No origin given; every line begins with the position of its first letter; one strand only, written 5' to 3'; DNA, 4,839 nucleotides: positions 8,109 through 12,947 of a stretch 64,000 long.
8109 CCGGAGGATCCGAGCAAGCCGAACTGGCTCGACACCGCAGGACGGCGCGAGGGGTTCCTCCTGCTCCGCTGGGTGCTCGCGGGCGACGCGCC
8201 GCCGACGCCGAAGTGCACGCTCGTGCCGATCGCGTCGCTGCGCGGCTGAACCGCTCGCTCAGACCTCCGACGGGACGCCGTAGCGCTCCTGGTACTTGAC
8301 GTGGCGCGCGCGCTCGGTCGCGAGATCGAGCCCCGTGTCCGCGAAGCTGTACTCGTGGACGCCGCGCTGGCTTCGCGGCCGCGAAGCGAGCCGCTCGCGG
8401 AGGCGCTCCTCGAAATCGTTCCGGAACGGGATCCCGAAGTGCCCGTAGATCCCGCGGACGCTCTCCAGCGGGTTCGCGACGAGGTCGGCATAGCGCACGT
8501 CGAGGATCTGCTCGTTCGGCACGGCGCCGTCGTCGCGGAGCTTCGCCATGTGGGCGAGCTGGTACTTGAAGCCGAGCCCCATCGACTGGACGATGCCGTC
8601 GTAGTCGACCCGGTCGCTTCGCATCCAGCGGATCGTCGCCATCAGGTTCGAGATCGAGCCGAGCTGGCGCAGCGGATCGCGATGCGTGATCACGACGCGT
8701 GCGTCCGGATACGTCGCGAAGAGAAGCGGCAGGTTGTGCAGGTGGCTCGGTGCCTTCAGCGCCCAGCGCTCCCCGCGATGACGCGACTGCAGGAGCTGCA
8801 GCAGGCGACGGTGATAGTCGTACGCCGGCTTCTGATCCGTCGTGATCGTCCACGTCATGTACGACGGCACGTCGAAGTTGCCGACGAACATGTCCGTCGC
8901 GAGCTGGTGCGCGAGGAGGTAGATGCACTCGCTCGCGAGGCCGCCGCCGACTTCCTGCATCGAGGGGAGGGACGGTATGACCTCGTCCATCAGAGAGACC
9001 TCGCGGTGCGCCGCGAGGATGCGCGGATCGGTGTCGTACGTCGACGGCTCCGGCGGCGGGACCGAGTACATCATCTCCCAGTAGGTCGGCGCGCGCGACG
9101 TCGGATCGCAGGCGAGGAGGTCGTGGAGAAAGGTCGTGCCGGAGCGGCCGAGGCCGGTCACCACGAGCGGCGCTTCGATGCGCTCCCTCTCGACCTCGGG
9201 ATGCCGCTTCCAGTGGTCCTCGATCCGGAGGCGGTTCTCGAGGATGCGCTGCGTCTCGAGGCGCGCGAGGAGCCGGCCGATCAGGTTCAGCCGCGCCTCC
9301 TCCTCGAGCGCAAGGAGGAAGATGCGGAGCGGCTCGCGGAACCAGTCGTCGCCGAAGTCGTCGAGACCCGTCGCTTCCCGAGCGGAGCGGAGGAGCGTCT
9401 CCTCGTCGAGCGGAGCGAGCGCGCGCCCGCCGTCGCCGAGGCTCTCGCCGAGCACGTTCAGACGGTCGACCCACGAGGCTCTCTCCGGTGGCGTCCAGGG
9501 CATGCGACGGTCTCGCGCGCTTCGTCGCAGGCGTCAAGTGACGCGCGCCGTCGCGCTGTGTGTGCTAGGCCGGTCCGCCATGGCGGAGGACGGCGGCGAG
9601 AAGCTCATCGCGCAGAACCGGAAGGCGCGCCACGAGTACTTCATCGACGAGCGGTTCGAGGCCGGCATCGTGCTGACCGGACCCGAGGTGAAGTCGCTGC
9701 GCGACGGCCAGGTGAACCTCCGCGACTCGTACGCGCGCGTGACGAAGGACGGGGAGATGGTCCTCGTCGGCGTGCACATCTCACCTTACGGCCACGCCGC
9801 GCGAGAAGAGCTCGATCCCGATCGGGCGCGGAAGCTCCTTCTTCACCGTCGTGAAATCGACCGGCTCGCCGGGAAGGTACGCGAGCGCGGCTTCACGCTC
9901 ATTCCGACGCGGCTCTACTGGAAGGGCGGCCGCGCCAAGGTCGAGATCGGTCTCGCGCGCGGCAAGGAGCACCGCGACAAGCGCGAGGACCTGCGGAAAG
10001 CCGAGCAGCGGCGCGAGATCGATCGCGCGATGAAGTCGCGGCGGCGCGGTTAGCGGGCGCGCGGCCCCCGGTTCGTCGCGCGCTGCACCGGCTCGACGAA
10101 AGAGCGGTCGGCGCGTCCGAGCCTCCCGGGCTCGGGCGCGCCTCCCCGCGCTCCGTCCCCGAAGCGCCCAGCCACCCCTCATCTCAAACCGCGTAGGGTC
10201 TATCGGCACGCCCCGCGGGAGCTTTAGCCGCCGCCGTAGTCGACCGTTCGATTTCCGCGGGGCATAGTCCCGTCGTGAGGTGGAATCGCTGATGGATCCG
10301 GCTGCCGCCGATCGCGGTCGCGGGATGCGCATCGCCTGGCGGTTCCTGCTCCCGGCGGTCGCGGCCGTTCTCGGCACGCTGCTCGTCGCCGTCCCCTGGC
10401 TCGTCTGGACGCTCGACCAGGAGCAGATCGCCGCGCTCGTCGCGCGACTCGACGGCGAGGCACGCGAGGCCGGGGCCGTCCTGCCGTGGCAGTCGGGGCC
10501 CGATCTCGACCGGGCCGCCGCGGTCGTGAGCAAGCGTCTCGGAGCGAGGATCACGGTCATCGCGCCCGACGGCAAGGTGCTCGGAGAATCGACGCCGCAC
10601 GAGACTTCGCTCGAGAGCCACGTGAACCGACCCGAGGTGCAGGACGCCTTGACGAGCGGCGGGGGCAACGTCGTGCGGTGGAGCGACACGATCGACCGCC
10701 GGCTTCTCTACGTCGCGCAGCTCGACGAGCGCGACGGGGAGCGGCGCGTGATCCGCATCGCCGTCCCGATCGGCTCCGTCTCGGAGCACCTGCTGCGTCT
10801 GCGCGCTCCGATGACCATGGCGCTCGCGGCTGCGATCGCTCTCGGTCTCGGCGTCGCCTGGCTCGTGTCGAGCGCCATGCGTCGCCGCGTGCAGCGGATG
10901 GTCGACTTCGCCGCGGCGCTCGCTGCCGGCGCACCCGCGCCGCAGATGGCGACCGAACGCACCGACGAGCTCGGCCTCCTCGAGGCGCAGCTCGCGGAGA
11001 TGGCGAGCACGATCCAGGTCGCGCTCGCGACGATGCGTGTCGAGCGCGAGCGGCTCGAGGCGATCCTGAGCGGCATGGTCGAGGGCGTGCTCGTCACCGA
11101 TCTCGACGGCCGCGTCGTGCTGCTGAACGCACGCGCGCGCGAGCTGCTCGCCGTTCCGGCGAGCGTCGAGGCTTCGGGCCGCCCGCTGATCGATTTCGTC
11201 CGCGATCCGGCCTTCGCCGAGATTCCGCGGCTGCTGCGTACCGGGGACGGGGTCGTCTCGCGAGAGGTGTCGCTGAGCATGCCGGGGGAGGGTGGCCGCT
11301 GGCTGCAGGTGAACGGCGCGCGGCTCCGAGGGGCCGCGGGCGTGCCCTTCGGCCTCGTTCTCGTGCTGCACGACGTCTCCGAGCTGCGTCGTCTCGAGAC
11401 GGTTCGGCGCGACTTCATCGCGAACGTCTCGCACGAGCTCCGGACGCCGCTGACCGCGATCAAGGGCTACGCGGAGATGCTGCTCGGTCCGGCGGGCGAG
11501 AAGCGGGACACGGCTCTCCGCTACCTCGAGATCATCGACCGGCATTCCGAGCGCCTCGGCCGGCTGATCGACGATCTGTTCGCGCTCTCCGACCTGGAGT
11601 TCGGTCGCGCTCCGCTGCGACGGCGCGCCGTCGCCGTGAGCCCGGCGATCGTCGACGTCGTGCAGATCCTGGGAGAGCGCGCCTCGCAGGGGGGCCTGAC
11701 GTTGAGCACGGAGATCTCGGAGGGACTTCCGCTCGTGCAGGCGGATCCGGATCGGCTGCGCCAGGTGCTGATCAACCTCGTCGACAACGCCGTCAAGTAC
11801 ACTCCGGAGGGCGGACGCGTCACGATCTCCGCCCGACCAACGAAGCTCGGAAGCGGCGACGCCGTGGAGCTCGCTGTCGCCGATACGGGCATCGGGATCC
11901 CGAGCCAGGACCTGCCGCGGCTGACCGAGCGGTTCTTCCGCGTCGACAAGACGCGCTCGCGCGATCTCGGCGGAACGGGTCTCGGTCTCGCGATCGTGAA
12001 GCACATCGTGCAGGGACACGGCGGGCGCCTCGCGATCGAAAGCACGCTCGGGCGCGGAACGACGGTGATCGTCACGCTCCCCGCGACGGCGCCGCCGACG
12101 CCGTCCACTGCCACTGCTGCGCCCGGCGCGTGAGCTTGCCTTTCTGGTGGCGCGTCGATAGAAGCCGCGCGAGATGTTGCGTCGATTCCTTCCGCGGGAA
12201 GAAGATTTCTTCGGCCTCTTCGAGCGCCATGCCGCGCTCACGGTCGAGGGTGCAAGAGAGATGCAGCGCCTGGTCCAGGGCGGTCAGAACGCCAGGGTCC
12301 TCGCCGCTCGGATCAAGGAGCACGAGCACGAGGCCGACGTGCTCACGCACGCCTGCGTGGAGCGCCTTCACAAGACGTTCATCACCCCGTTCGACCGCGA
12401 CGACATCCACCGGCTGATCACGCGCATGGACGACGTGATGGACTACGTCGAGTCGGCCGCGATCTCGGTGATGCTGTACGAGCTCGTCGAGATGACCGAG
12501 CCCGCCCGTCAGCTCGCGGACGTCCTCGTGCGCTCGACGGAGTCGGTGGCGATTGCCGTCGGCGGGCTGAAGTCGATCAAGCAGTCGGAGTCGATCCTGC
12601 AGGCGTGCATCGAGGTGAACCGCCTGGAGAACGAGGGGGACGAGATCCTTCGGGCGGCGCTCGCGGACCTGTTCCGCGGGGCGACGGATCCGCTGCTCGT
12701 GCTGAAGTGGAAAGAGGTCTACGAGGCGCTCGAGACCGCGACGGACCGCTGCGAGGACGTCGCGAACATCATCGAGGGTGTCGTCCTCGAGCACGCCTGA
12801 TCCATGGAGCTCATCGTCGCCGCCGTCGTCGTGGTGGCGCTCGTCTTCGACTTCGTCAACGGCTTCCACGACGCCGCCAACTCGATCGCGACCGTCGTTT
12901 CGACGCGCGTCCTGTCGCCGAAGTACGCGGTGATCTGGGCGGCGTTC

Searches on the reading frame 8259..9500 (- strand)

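Call 3: search_protein_families(library=pfam, proteins=[window:8259-9500:-])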
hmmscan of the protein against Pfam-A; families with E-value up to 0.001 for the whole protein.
window:8259-9500:- (413 aa): 2 families
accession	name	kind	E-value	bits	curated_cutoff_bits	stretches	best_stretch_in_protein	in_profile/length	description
PF13469.12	Sulfotransfer_3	-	5.1e-34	118.8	27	1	111-360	1-215/216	Sulfotransferase family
PF00685.33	Sulfotransfer_1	-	0.00021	21.2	22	1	112-370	4-194/255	Sulfotransferase domain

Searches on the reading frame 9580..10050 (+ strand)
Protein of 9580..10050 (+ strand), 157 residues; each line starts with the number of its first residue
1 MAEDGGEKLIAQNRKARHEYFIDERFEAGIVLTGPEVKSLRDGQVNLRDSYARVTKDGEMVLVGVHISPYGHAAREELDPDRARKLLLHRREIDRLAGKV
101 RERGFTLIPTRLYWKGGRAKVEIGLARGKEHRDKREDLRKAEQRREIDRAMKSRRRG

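Call 43: search_protein_families(library=pfam, proteins=[window:9580-10050:+])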
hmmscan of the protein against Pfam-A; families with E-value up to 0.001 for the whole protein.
window:9580-10050:+ (157 aa): 1 family
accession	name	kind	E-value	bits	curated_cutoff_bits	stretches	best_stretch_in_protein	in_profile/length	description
PF01668.23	SmpB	-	1.5e-58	197.2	27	1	10-152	1-142/143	SmpB protein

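Call 53: find_homologous_proteins(query=window:9580-10050:+, max_evalue=1e-30)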
Query window:9580-10050:+ (157 aa): 7897 proteins with E <= 1e-30 among 8000 candidates; the best 120 are listed.
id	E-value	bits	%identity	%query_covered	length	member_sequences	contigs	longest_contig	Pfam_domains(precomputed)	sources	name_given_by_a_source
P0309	7.4e-95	333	100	100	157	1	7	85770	PF01668.24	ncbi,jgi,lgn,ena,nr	ncbi:MAG: SsrA-binding protein SmpB [Deltaproteobacteria bacterium]|nr:SsrA-binding protein SmpB [De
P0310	3.9e-77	276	81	100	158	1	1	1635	PF01668.24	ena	-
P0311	4.9e-76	272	82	100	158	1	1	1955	PF01668.24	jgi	jgi:SsrA-binding protein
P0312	7.4e-76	271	81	99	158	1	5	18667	PF01668.24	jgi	jgi:SsrA-binding protein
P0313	3.9e-75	269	81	99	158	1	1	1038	PF01668.24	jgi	jgi:SsrA-binding protein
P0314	8.3e-75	268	78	100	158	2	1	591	PF01668.24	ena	-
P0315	3.7e-74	266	80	100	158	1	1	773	PF01668.24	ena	-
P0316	1.1e-72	261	79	97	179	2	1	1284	PF01668.24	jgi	jgi:SsrA-binding protein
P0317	1.9e-72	260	78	99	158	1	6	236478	PF01668.24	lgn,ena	-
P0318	2.5e-72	260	78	100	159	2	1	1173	PF01668.24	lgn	-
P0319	3.1e-72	260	76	99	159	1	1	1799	PF01668.24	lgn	-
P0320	6.3e-72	259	77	99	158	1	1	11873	PF01668.24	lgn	-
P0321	7.2e-72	258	78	100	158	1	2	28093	PF01668.24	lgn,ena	-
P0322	7.2e-72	258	78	100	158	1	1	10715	PF01668.24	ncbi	-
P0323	9.7e-72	258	77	100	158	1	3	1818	PF01668.24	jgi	jgi:SsrA-binding protein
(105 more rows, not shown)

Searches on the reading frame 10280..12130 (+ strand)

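Call 43: search_protein_families(library=pfam, proteins=[window:10280-12130:+])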
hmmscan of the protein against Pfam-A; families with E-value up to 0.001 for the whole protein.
window:10280-12130:+ (617 aa): 7 families
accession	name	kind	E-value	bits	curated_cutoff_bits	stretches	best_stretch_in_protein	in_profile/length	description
PF02518.31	HATPase_c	-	1.2e-33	116.3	26.4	1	489-603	2-110/111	Histidine kinase-, DNA gyrase B-, and HSP90-like ATPase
PF00512.31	HisKA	-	1.6e-20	73.3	26.9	1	376-440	2-64/66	His Kinase A (phospho-acceptor) domain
PF00989.32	PAS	-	4.7e-12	46.3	22.6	1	257-366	1-113/113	PAS fold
PF08448.16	PAS_4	-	2.4e-10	41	23.1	1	266-371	4-110/110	PAS fold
PF12860.13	PAS_7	-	2e-06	28.4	27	1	264-309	2-47/115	PAS fold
PF13426.13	PAS_9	-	1.2e-05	25.9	27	1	268-368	2-103/103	PAS domain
PF13188.13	PAS_8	-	4e-05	23.8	21.8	1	257-312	1-55/65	PAS domain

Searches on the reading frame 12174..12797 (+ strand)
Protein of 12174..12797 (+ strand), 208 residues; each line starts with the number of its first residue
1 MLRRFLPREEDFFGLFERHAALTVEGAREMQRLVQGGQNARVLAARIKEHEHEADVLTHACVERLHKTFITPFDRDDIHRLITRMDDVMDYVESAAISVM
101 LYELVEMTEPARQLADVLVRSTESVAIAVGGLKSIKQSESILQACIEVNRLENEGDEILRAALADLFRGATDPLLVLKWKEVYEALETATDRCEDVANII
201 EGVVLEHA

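Call 43: search_protein_families(library=pfam, proteins=[window:12174-12797:+])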
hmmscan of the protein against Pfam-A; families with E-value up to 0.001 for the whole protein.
window:12174-12797:+ (208 aa): 1 family
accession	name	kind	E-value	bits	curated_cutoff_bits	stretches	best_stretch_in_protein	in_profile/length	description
PF01865.21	PhoU_div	-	5.3e-28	98.3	24.4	1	7-205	8-213/214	Protein of unknown function DUF47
